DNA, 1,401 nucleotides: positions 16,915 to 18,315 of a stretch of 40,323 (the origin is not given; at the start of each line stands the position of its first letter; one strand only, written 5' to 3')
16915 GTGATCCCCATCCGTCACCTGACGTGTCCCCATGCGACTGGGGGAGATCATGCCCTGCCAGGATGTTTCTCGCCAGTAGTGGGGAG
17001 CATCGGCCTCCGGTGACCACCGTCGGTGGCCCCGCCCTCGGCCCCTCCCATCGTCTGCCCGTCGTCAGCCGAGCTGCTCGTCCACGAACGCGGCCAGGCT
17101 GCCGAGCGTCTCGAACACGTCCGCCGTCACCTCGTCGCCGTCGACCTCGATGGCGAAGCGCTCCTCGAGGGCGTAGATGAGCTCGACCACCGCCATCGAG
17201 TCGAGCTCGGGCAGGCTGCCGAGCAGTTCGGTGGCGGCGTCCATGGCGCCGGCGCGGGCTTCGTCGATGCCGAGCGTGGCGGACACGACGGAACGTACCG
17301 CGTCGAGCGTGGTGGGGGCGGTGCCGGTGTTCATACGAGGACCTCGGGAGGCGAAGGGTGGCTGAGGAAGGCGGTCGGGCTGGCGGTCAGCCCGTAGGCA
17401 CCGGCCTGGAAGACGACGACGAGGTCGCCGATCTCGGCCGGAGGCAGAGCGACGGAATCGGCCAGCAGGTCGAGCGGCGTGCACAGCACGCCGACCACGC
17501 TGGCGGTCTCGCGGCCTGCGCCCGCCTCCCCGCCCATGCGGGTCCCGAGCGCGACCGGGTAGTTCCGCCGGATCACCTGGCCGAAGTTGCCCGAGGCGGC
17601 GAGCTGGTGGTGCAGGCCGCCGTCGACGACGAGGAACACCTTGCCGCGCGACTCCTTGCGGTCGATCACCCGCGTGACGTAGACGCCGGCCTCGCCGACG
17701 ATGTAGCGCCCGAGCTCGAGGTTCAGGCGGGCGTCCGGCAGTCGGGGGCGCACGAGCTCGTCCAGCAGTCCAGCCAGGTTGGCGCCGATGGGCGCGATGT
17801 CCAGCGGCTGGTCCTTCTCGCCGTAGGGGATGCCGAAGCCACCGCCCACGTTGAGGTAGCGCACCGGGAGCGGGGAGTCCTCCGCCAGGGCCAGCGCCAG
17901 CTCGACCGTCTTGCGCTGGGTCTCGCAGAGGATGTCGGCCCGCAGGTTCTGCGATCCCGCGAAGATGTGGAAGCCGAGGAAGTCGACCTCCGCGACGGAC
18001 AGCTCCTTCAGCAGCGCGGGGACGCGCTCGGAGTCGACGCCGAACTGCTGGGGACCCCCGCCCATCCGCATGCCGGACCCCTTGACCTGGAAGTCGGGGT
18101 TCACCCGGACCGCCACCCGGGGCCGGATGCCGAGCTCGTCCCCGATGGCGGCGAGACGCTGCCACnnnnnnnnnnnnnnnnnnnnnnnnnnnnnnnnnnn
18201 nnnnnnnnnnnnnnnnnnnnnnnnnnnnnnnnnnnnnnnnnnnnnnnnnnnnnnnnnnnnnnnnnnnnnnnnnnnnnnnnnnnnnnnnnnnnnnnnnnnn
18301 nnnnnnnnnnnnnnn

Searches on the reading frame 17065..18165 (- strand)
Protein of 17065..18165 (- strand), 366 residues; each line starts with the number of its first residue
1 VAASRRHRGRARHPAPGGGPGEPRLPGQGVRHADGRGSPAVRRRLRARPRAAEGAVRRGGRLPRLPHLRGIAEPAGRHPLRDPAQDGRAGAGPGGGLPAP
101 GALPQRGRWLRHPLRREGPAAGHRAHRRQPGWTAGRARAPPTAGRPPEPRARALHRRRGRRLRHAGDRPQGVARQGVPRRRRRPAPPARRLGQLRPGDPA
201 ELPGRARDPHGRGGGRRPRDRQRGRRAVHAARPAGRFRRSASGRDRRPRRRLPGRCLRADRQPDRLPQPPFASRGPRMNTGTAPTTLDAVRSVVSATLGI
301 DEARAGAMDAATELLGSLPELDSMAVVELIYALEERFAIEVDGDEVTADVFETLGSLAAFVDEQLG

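Call 7: search_protein_families(library=pfam, proteins=[window:17065-18165:-])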
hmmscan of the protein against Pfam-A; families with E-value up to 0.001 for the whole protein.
window:17065-18165:- (366 aa): 1 family
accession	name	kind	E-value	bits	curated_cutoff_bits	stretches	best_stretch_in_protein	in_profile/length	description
PF00550.31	PP-binding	-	7e-05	23.4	20.8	1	289-361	2-67/67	Phosphopantetheine attachment site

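Call 24: search_protein_families(library=pfam, max_evalue=1, proteins=[window:17065-18165:-])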
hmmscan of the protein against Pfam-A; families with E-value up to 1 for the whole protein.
window:17065-18165:- (366 aa): 1 family
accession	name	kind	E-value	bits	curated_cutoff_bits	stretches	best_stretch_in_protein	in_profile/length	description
PF00550.31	PP-binding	-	7e-05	23.4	20.8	1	289-361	2-67/67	Phosphopantetheine attachment site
